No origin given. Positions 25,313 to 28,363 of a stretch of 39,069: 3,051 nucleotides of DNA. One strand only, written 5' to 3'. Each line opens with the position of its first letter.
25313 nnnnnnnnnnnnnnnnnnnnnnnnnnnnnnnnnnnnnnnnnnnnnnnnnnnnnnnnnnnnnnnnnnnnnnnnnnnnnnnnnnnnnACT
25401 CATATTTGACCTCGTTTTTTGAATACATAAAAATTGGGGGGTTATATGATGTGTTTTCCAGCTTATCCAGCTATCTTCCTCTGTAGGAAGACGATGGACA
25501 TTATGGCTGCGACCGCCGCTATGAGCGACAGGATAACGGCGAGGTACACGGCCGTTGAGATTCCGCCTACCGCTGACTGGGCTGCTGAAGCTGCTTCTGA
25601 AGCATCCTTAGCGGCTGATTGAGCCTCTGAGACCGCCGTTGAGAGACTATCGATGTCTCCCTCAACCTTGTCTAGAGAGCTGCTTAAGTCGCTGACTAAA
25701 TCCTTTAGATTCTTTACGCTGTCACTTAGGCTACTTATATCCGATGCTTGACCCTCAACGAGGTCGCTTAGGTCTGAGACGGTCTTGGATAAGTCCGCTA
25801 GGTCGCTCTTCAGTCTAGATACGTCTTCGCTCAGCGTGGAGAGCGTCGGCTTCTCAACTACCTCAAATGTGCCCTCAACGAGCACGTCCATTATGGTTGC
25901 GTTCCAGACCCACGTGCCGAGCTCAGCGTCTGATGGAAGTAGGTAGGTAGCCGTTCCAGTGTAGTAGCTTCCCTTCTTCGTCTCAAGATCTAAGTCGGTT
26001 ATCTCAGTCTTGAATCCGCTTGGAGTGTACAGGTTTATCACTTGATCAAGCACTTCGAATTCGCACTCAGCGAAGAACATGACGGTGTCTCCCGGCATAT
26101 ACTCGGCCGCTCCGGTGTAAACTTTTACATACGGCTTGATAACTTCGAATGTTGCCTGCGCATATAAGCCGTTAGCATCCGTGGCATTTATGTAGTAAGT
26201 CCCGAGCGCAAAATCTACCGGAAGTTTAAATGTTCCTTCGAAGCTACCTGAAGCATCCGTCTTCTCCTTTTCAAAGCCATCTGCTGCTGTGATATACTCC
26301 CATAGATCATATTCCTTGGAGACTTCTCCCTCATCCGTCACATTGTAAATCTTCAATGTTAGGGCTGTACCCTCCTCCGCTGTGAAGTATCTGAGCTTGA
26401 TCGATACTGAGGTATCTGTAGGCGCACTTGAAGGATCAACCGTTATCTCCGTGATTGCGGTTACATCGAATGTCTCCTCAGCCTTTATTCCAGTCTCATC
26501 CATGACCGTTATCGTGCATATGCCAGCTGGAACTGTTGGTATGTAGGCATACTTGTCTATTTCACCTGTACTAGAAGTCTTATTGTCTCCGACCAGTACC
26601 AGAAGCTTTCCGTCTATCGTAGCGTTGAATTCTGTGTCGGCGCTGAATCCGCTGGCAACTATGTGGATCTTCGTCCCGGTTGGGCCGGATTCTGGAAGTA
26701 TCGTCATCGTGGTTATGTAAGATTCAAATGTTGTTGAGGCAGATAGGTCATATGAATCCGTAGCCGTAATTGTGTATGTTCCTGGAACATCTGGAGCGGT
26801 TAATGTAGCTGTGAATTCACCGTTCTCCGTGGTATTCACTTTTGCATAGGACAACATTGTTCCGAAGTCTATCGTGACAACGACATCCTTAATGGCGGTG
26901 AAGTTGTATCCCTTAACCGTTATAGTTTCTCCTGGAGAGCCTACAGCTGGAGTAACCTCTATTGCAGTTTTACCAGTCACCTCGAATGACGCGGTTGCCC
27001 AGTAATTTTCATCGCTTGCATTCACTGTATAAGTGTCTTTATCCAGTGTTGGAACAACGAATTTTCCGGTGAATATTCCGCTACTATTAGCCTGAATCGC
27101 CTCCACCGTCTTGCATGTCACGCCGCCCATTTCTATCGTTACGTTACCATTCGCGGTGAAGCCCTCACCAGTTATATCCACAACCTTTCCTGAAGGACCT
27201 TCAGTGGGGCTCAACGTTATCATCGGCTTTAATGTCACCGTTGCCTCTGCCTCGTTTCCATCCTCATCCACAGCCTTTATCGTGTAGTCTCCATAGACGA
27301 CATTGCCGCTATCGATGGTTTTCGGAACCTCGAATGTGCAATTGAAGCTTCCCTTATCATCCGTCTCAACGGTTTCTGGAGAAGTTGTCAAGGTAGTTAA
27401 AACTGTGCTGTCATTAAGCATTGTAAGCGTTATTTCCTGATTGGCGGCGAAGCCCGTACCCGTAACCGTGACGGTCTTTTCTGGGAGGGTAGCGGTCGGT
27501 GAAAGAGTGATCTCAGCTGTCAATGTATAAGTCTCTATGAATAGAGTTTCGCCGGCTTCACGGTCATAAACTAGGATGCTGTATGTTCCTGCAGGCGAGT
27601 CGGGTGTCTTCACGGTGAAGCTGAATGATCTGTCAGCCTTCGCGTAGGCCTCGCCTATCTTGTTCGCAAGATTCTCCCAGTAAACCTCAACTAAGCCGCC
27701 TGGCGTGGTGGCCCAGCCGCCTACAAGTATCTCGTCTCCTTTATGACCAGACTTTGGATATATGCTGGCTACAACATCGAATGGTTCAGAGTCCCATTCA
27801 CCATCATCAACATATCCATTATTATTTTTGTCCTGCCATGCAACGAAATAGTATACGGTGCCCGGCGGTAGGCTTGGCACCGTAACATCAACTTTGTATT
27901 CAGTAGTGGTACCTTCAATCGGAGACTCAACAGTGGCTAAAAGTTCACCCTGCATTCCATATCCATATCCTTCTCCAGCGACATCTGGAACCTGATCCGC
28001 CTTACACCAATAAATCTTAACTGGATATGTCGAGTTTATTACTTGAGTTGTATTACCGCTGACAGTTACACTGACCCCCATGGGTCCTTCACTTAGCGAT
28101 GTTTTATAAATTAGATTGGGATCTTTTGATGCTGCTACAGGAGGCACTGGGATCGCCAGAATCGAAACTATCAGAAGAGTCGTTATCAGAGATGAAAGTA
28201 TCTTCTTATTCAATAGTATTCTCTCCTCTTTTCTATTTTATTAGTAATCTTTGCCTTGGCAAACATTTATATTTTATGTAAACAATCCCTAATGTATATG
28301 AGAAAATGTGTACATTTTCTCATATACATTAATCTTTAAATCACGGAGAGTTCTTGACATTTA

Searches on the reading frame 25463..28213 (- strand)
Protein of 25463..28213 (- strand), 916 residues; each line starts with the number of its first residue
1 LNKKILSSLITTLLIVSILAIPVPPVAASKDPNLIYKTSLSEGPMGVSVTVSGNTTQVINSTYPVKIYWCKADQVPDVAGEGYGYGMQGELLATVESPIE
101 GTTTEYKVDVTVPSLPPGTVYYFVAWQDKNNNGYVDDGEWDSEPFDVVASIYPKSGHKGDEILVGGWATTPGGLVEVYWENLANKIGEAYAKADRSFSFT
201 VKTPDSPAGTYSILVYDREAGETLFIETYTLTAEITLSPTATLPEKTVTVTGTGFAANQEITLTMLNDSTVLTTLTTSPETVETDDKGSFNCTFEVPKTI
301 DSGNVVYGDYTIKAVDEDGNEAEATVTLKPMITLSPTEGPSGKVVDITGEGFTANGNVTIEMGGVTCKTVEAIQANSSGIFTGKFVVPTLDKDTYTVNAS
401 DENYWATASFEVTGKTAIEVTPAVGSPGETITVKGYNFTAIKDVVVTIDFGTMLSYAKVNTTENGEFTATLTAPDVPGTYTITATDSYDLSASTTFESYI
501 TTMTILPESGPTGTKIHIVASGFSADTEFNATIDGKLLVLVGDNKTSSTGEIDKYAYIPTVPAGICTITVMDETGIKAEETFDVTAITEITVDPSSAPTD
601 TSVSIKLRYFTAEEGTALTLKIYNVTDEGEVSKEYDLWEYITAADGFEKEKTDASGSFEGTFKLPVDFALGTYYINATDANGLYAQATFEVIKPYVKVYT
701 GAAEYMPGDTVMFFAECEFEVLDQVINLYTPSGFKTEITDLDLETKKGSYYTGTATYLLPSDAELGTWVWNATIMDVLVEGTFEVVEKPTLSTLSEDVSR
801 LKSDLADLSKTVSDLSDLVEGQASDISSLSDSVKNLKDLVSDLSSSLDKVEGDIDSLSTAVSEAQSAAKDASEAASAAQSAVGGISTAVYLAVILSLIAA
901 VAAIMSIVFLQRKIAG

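Call 3: search_protein_families(library=pfam, proteins=[window:25463-28213:-], max_evalue=1)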
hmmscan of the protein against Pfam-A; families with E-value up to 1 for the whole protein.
window:25463-28213:- (916 aa): 47 families (the best 25 are shown)
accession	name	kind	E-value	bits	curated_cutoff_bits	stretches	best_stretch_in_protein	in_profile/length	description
PF01833.30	TIG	-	2e-12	47.4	20.9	4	334-400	6-69/84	IPT/TIG domain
PF01835.25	MG2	-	8.9e-12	45.7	32.8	1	651-691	54-96/96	MG2 domain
PF11839.13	Alanine_zipper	-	0.00077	20.1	23.1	1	847-881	3-37/69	Alanine-zipper, major outer membrane lipoprotein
PF17962.7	bMG6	-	0.0013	19.3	23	0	618-687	36-106/112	Bacterial macroglobulin domain 6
PF10392.15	COG5_N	-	0.0017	19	31.2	1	793-881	30-115/132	Conserved oligomeric Golgi complex subunit 5, N-terminal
PF06009.19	Laminin_II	-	0.0019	18.7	33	1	791-876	19-107/138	Laminin Domain II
PF09912.14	DUF2141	-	0.0019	18.5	24.4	0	104-136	40-71/112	Uncharacterized protein conserved in bacteria (DUF2141)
PF12699.13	phiKZ_IP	-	0.0043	16.8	27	1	822-903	299-383/387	phiKZ-like phage internal head proteins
PF09134.16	Invasin_D3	-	0.0049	17.8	33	1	442-485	41-81/98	Invasin, domain 3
PF04102.17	SlyX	-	0.0059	17.7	30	1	796-848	3-55/67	SlyX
PF04108.17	ATG17_like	-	0.008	16.1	43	1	792-867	133-202/355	Autophagy protein ATG17-like domain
PF24319.2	DUF7491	-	0.0087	16.7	30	1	793-867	4-78/90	Coiled-coil region of unknown function (DUF7491)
PF23991.1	DUF7310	-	0.01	16.8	40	1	823-882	22-81/83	Coiled-coil region of unknown function (DUF7310)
PF06103.16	DUF948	-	0.012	16.2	37.2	1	790-844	34-88/89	Bacterial protein of unknown function (DUF948)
PF25014.1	NET2A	-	0.016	15.5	33.1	1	791-874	148-231/235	NET2A-like domain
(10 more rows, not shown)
